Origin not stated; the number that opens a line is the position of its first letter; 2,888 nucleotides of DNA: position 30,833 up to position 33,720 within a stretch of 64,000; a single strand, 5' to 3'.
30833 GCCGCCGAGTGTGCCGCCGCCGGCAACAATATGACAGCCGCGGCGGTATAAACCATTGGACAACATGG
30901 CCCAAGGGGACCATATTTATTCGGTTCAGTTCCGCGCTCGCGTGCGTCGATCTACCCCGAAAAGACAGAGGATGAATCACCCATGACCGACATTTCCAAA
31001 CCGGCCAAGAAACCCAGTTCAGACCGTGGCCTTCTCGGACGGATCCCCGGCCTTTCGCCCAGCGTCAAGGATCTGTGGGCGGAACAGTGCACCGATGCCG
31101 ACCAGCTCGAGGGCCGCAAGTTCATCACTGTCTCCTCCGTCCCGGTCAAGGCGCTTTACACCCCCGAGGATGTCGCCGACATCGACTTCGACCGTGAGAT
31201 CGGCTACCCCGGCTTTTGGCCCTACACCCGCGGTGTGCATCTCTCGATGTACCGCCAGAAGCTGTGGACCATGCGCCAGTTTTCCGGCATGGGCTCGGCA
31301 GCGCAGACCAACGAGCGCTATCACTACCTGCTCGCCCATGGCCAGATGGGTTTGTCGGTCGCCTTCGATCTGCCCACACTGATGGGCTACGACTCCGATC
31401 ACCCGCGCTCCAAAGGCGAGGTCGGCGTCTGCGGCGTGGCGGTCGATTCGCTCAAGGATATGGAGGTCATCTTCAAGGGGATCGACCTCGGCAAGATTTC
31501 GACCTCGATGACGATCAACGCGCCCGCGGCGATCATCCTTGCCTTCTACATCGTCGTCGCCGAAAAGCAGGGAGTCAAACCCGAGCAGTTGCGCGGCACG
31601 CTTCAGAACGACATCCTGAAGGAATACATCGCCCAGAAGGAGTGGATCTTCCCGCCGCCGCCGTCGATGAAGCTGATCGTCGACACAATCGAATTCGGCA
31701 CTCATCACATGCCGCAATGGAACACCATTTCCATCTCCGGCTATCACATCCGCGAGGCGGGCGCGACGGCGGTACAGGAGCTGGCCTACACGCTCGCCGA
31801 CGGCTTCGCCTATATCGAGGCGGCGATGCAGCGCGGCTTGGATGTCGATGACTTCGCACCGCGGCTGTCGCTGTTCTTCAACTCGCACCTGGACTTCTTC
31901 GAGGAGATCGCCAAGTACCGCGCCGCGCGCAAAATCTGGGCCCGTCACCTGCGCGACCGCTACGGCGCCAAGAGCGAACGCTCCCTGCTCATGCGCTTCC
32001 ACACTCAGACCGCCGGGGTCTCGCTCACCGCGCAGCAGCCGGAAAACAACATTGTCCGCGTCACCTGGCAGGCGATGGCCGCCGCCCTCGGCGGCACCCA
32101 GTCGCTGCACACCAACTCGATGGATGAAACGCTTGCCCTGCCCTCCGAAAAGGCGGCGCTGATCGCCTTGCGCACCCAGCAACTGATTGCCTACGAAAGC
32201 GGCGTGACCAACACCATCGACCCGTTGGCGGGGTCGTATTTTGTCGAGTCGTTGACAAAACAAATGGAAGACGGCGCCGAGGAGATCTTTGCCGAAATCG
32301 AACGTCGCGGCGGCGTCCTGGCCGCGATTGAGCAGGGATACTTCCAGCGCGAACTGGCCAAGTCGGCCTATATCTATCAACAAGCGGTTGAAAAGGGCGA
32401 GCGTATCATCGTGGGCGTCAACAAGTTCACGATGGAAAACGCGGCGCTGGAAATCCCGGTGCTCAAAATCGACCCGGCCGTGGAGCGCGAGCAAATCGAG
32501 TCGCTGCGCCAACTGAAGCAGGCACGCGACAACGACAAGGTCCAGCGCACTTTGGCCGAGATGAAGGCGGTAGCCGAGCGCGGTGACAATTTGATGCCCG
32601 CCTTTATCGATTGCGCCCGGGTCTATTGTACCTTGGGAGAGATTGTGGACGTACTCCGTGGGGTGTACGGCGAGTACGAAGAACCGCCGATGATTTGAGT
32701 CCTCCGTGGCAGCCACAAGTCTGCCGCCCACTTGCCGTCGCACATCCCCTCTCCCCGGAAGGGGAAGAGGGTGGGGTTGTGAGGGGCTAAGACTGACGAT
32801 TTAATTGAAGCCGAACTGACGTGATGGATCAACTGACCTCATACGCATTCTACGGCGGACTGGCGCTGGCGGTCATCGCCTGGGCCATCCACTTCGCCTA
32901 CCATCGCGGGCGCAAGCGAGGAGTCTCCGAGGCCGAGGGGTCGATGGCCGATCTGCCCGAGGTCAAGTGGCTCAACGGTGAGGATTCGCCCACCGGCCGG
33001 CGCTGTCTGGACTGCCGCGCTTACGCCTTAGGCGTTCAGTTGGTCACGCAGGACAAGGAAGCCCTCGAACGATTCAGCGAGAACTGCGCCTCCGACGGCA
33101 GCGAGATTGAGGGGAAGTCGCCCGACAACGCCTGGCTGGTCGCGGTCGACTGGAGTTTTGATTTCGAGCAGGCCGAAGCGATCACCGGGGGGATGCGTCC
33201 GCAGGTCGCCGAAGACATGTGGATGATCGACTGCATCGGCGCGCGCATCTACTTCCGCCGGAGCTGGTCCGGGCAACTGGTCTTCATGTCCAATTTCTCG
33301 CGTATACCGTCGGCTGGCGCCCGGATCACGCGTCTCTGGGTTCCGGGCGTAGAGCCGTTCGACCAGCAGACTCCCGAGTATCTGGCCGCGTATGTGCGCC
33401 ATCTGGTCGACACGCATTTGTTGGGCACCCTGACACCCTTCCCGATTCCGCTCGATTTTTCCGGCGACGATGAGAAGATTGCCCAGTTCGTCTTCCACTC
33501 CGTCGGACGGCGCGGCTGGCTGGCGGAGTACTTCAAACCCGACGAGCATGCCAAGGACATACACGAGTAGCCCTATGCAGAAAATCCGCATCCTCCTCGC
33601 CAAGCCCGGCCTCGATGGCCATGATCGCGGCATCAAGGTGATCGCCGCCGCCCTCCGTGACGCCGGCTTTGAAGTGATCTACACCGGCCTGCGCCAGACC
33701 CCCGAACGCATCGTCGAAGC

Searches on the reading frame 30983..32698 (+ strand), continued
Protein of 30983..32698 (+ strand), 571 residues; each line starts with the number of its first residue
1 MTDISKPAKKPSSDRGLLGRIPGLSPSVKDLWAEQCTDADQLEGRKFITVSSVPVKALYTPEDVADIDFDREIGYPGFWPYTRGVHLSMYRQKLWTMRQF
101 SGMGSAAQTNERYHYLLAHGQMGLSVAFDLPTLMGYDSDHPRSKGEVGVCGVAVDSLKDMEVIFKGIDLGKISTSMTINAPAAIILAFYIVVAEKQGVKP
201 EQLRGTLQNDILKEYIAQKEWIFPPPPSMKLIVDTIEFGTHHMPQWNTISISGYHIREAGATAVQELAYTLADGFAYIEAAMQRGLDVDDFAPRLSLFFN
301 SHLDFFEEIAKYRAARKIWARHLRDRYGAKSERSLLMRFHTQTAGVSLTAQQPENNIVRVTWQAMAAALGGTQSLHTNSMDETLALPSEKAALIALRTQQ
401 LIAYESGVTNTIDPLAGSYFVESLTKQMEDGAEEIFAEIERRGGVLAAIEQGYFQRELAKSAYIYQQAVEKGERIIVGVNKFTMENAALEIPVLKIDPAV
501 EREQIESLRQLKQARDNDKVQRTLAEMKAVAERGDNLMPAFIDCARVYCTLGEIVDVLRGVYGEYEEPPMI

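Call 57: search_dna_similar(query=window:30983-32698:+, collection=plasmids, mode=protein, max_rows=60, max_evalue=1e-30, rows=spread)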
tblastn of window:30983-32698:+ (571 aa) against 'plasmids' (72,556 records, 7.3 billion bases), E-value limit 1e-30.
Records with a match: 427; places in all: 461; records where one place covers at least 80% of the query: 420.
Best place of each record, by identity: 60-80% 1; <60% 426.
By first word of the organism name: Rhizobium 129; Sinorhizobium 97; Burkholderia 38; Streptomyces 14; Azospirillum 14; Sphingobium 14; Ensifer 9; Paraburkholderia 9; Shinella 8; Natrinema 7; and 55 more.
By predicted mobility (MOB-suite, as given by PLSDB): non-mobilizable 250; conjugative 102; mobilizable 75.
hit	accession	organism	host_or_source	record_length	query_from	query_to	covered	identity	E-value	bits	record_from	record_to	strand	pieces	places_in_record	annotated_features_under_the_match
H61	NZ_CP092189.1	Deinococcus sp. KNUC1210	Setaria viridis,cell ...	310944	46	567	91%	61.1%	0e+0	664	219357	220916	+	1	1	methylmalonyl-CoA mutase family protein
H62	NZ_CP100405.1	Haloarcula marina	cell culture,sediment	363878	46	567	91%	56.3%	0e+0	610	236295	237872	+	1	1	methylmalonyl-CoA mutase family protein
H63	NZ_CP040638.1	Natrinema pallidum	Salt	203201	46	567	91%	55.4%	0e+0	597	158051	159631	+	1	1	methylmalonyl-CoA mutase family protein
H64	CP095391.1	Natribaculum breve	cell culture,saline soil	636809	46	567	91%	54.0%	0e+0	608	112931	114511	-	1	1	none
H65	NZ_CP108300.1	Streptomyces canus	-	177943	51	565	90%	51.5%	5e-176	559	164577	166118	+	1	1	methylmalonyl-CoA mutase family protein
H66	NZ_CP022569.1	Rhizobium leguminosarum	Root nodule,Pisum sativum root-nodule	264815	32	571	95%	48.4%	4e-153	493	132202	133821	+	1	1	scpA: methylmalonyl-CoA mutase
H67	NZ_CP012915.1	Azospirillum brasilense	Digitaria eriantha,microbe,root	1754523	27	562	94%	48.5%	1e-155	500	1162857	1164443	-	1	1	none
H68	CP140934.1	Sinorhizobium meliloti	Medicago lupulina,whole organism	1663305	6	571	99%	45.8%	5e-150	484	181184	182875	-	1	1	scpA: methylmalonyl-CoA mutase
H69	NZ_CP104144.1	Rhizobium sullae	Sulla coronaria,cell culture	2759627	49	571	92%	49.3%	3e-151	488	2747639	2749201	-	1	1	record has no annotation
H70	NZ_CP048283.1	Rhizobium leguminosarum bv. viciae 248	Fava bean,whole organism,nodules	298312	49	571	92%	49.1%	3e-151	488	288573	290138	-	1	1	scpA: methylmalonyl-CoA mutase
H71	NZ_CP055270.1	Agrobacterium vitis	Vitis vinifera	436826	49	571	92%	49.1%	2e-153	494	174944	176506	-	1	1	scpA: methylmalonyl-CoA mutase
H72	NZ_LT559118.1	Nonomuraea gerenzanensis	-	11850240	3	567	99%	45.5%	5e-142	461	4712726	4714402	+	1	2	none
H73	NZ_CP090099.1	Rhizobium leguminosarum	Trifolium pratense,Cell culture,Plant ...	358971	49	571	92%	49.0%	4e-148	479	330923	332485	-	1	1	scpA: methylmalonyl-CoA mutase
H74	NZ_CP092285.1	Marinobacter sp. M3C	-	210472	74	568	87%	51.7%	5e-162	519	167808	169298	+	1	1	methylmalonyl-CoA mutase family protein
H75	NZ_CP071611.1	Rhizobium binae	lentil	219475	49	571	92%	48.9%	5e-150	484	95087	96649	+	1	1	scpA: methylmalonyl-CoA mutase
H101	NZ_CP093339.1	Shinella sp. H4-D48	whole organism,grassland soil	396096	49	571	92%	47.2%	1e-143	466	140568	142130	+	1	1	scpA: methylmalonyl-CoA mutase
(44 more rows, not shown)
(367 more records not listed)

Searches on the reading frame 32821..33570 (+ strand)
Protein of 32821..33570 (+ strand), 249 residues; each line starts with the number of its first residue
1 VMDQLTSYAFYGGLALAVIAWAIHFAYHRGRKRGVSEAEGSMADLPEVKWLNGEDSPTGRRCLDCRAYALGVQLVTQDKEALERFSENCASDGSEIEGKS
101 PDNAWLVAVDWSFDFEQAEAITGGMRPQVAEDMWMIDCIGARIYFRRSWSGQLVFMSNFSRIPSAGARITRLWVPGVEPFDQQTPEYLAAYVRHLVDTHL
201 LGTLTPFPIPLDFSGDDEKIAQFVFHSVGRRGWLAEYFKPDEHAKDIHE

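Call 6: search_protein_families(library=ncbifam, proteins=[window:32821-33570:+])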
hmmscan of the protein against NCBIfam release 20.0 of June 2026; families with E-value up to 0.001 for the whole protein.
window:32821-33570:+ (249 aa): 0 families

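Call 7: search_protein_families(library=pfam, proteins=[window:32821-33570:+])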
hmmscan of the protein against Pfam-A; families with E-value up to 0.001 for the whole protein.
window:32821-33570:+ (249 aa): 0 families

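Call 68: search_protein_representatives(protein=window:32821-33570:+)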
Query: 249 residues. Proteins with E-value up to 0.001 (for the whole library): 366; up to 1e-10: 78; up to 1e-30: 1. The best 150 are listed.
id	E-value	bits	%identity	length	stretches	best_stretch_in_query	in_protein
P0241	8.4e-89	313.8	60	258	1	3-239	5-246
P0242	9.8e-27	110.4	35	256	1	15-241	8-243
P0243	1.5e-23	99.9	34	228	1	48-237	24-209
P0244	4.0e-22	95.3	32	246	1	47-243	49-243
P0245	8.2e-22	94.2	34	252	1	49-237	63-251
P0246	3.5e-21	92.2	31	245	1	45-239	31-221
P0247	6.9e-21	91.2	31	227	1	46-240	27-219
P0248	1.4e-19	86.9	35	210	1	47-237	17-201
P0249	8.9e-19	84.3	31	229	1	40-235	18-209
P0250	9.8e-19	84.1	32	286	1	39-235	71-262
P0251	3.6e-18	82.3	29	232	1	41-237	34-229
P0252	1.2e-17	80.6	32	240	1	39-235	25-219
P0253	1.4e-17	80.4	32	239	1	47-235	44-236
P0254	2.4e-17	79.6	32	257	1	48-234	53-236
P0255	3.8e-17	78.9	32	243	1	52-237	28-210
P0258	4.8e-17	78.6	31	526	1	48-235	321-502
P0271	4.8e-14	68.8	30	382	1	29-237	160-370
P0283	5.3e-13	65.3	29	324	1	45-237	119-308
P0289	9.9e-13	64.5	29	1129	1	38-232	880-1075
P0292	1.2e-12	64.2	32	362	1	37-231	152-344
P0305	1.3e-11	60.8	32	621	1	47-231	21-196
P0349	2.1e-09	53.6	27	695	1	30-241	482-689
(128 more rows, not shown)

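Call 69: search_protein_families(library=pfam, proteins=[P0242, P0243, P0244, P0258, P0271, P0289, P0305, P0349, P0283, P0292], max_evalue=0.01)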
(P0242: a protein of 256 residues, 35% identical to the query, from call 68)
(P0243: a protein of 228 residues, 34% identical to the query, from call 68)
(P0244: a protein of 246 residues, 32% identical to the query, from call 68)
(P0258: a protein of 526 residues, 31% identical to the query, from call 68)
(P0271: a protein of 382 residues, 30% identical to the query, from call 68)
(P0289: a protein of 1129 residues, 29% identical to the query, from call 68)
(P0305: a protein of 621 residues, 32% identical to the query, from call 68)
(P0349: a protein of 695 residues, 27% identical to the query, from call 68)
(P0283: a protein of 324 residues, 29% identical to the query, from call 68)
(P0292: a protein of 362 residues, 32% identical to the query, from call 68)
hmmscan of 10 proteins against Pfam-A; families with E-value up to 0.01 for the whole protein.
P0242 (256 aa): 0 families

P0243 (228 aa): 0 families

P0244 (246 aa): 0 families

P0258 (526 aa): 1 family
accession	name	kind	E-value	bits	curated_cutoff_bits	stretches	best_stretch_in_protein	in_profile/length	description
PF08238.18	Sel1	-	6.8e-30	102.9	30.7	3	104-138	1-35/36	Sel1 repeat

P0271 (382 aa): 0 families

P0289 (1129 aa): 17 families
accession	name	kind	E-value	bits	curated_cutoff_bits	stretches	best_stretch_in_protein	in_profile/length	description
PF13414.12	TPR_11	-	3.4e-34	116.7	26.8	4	711-746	6-41/42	TPR repeat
PF00515.34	TPR_1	-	1.3e-30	104.3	27.8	4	733-766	1-34/34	Tetratricopeptide repeat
PF07719.23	TPR_2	-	3.4e-30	102.1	27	3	733-765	1-33/34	Tetratricopeptide repeat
PF13431.12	TPR_17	-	2.9e-29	99.3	24.4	2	688-717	2-31/34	Tetratricopeptide repeat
PF13181.12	TPR_8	-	8e-29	97.8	25.7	3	734-764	2-32/34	Tetratricopeptide repeat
PF13432.12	TPR_16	-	1.9e-17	63.8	32.7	3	703-760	1-58/65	Tetratricopeptide repeat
PF14559.12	TPR_19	-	4.7e-15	56.1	25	3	643-700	3-59/68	Tetratricopeptide repeat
PF13428.12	TPR_14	-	2.6e-13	49.7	23.5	0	733-775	1-43/44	Tetratricopeptide repeat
PF13424.12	TPR_12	-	2.7e-11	43.9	30.1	1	633-695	5-75/77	Tetratricopeptide repeat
PF13176.12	TPR_7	-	5e-11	42.2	27.9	1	735-766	1-34/36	Tetratricopeptide repeat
PF13371.12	TPR_9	-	1.3e-07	31.9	35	1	714-764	10-60/73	Tetratricopeptide repeat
PF13174.12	TPR_6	-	2.8e-07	31.2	26.3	0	633-662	2-31/33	Tetratricopeptide repeat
PF14561.12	TPR_20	-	2.8e-05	24.8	25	0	613-653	4-44/90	Tetratricopeptide repeat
PF23914.1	TPR_CcmH_CycH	-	0.0004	20.7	42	0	727-764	44-81/158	Cytochrome c-type biogenesis protein H TPR domain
PF25063.1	ARM_TT21_C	-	0.002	18.5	35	0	698-761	94-157/209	Tetratricopeptide repeat protein 21 C-terminal ARM domain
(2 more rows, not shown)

P0305 (621 aa): 5 families
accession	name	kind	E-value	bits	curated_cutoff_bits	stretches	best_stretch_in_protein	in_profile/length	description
PF22785.1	Tc-R-P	-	1.2e-14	55.1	27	1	475-578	16-105/106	Polymorphic toxin system, DSP-PTPase phosphatase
PF22784.1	PTP-SAK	-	1.2e-14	55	27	1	448-585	3-120/153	Swiss Army Knife protein, DSP-PTPase phosphatase domain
PF22741.1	PTP-NADK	-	3.8e-12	46.3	27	1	478-576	44-131/163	DSP-PTPase phosphatase fused to NAD+ Kinase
PF00782.25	DSPc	-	5.8e-06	26.6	33.5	1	520-593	40-114/133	Dual specificity phosphatase, catalytic domain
PF00102.32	Y_phosphatase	-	0.006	16.7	20.9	1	532-571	147-188/234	Protein-tyrosine phosphatase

P0349 (695 aa): 1 family
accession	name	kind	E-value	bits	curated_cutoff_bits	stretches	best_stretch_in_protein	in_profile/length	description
PF11979.13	SARA_C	-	4.3e-05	23.1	25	1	123-311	7-207/353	Smad anchor for receptor activation-like, C-terminal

P0283 (324 aa): 0 families

P0292 (362 aa): 0 families

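Call 88: predict_structure(protein=window:32821-33570:+)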
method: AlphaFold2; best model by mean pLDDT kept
length: 249 residues; sequences in the alignment: 1
mean_pLDDT: 36.9   pTM: 0.21
mean pLDDT of the five models: 36.9, 32.4, 29.5, 28.8, 27.8
residues with pLDDT >= 90: 0; 70-90: 10; 50-70: 17; < 50: 222
segments of 3 or more residues with pLDDT < 50: 29-249
pLDDT, mean of each block of 10 residues (from residue 1): 65 72 57 32 28 29 33 35 41 32 28 36 34 35 38 33 27 31 36 37 28 36 32 33 35
secondary structure, 60 per line:
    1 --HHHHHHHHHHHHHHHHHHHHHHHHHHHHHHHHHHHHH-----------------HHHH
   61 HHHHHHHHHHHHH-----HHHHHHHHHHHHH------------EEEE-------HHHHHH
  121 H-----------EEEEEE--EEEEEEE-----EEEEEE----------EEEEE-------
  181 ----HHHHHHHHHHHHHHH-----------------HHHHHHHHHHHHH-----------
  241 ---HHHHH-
elements in order: H3-39 H57-73 H79-91 E104-107 H115-121 E133-138 E141-147 E153-158 E169-173 H185-199 H217-229 H244-248

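Call 89: find_homologous_proteins(query=window:32821-33570:+, max_evalue=0.001)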
Query window:32821-33570:+ (249 aa): 30 proteins with E <= 0.001 among 546 candidates.
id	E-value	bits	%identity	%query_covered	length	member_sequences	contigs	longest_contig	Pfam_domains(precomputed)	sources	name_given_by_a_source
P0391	1.1e-169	581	100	100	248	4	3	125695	-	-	-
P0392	2.9e-134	464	77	100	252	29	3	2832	-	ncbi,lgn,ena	-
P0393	1.2e-133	462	77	100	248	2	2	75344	-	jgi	jgi:hypothetical protein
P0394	1.1e-127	443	74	97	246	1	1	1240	-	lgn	-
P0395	5.4e-122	424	73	96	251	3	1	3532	-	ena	-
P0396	5.8e-95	336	58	99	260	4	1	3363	-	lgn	-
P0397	7.8e-95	335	60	95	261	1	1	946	-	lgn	-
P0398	1.6e-94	334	59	97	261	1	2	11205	-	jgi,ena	-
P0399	6.0e-94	332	63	95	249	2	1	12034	-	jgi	jgi:hypothetical protein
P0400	6.5e-94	332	62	93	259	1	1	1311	-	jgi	jgi:hypothetical protein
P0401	6.0e-93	329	62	91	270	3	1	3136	-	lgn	-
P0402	2.4e-92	327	58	94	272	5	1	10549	-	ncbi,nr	ncbi:MAG: hypothetical protein GF341_07405 [candidate division Zixibacteria bacterium]|nr:hypothetic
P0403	9.3e-92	325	58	95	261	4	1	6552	-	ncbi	-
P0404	2.8e-91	324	60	95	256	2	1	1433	-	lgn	-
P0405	1.9e-90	321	60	92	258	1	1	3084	-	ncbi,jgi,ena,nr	ncbi:MAG TPA: hypothetical protein VM118_01280 [Acidobacteriota bacterium]|nr:hypothetical protein [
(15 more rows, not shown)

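Call 93: search_solved_structures(query=A2, max_evalue=1)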
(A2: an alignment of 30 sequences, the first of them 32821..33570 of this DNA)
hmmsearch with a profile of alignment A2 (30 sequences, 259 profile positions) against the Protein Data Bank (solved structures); distinct sequences matched with E-value up to 1: 1.
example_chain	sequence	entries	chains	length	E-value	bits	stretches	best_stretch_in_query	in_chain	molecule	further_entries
7lsq_A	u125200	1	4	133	0.44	12.8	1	76-124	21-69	Retinol-binding protein 2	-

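Call 96: predict_structure(alignment_id=A2)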
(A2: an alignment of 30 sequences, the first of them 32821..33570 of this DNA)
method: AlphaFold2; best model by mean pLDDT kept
length: 249 residues; sequences in the alignment: 30
mean_pLDDT: 88.9   pTM: 0.78
mean pLDDT of the five models: 88.9, 86.4, 84.4, 83.7, 82.8
residues with pLDDT >= 90: 172; 70-90: 53; 50-70: 19; < 50: 5
segments of 3 or more residues with pLDDT < 50: 245-249
pLDDT, mean of each block of 10 residues (from residue 1): 79 95 86 57 79 89 93 84 90 93 97 97 93 95 96 97 94 95 95 97 94 92 93 90 49
secondary structure, 60 per line:
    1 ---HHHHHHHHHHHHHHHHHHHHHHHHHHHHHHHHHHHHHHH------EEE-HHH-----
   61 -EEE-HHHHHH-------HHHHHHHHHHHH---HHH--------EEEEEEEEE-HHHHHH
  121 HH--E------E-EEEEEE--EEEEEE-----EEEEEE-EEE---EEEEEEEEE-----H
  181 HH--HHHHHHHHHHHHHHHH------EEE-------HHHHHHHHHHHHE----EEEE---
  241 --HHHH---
elements in order: H4-42 E49-51 E62-64 H66-71 H79-90 E105-113 H115-122 E134-139 E142-147 E153-158 E160-162 E166-174 H185-200 E207-209 H217-228 E234-237 H243-246

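Call 98: fold_search(model_id=the predicted structure, library=pdb)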
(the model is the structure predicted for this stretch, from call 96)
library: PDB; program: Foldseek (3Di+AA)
matches with E <= 10: 786; with E <= 0.001: 0
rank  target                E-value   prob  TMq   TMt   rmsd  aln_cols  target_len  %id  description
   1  6xlb_C1               6.5e-02  0.21  0.21  0.19  20.9       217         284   10  Apo full-length Hsc82 in complex with Aha1 (released 2021-06-30)
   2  2m89_MODEL_1_A        7.8e-02  0.60  0.24  0.37   6.4       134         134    9  Solution structure of the Aha1 dimer from Colwellia psychrerythraea (released 2013-09-04)
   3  3djw_A                7.8e-02  0.35  0.14  0.30  13.8       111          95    8  The thermo- and acido-stable ORF-99 from the archaeal virus AFV1 (released 2009-06-16)
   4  3df6_B                8.3e-02  0.41  0.16  0.32  13.2       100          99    9  The thermo- and acido-stable ORF-99 from the archaeal virus AFV1 (released 2009-06-16)
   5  2nn5                  9.9e-02  0.30  0.23  0.31  12.1       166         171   10  Structure of Conserved Protein of Unknown Function EF2215 from Enterococcus faecalis (released 2006-11-21)
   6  8es5_A                1.4e-01  0.47  0.21  0.31   6.8       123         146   14  Aha1 domain protein from Pseudomonas aeruginosa (released 2023-01-11)
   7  4jda_C                1.4e-01  0.20  0.21  0.27  14.8       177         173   11  Complex structure of abscisic acid receptor PYL3 with (-)-ABA (released 2013-07-24)
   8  3q6a_B                1.6e-01  0.41  0.22  0.35   6.4       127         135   13  X-ray crystal structure of the protein SSP2350 from Staphylococcus saprophyticus, Northeast structural genomics consor (released 2011-04-06)
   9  3ggn_B                1.6e-01  0.23  0.18  0.28   7.5       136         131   12  Crystal structure of DR_A0006 from Deinococcus radiodurans. Northeast Structural Genomics Consortium Target DrR147D (released 2009-03-24)
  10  2il5                  1.7e-01  0.28  0.20  0.27   7.3       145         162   10  Structure of Protein of Unknown Function SA2116 from Staphylococcus aureus (released 2006-10-31)
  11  3pmg_A                1.7e-01  0.28  0.20  0.10  10.6       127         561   13  STRUCTURE OF RABBIT MUSCLE PHOSPHOGLUCOMUTASE AT 2.4 ANGSTROMS RESOLUTION. USE OF FREEZING POINT DEPRESSANT AND REDUCE (released 1995-12-07)
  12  9cul_A                1.7e-01  0.08  0.12  0.09  27.4       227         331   14  Bacteriophage PhiTE mature capsid (released 2025-04-16)
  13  3df6_A                1.8e-01  0.28  0.15  0.32  13.9       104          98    9  The thermo- and acido-stable ORF-99 from the archaeal virus AFV1 (released 2009-06-16)
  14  3put_A                1.8e-01  0.25  0.15  0.23   8.0       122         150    7  Crystal Structure of the CERT START domain (mutant V151E) from Rhizobium etli at the resolution 1.8A, Northeast Struct (released 2010-12-22)
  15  7mld                  2.0e-01  0.23  0.21  0.29   7.1       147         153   10  PYL10 bound to the ABA pan-antagonist antabactin (released 2021-09-29)
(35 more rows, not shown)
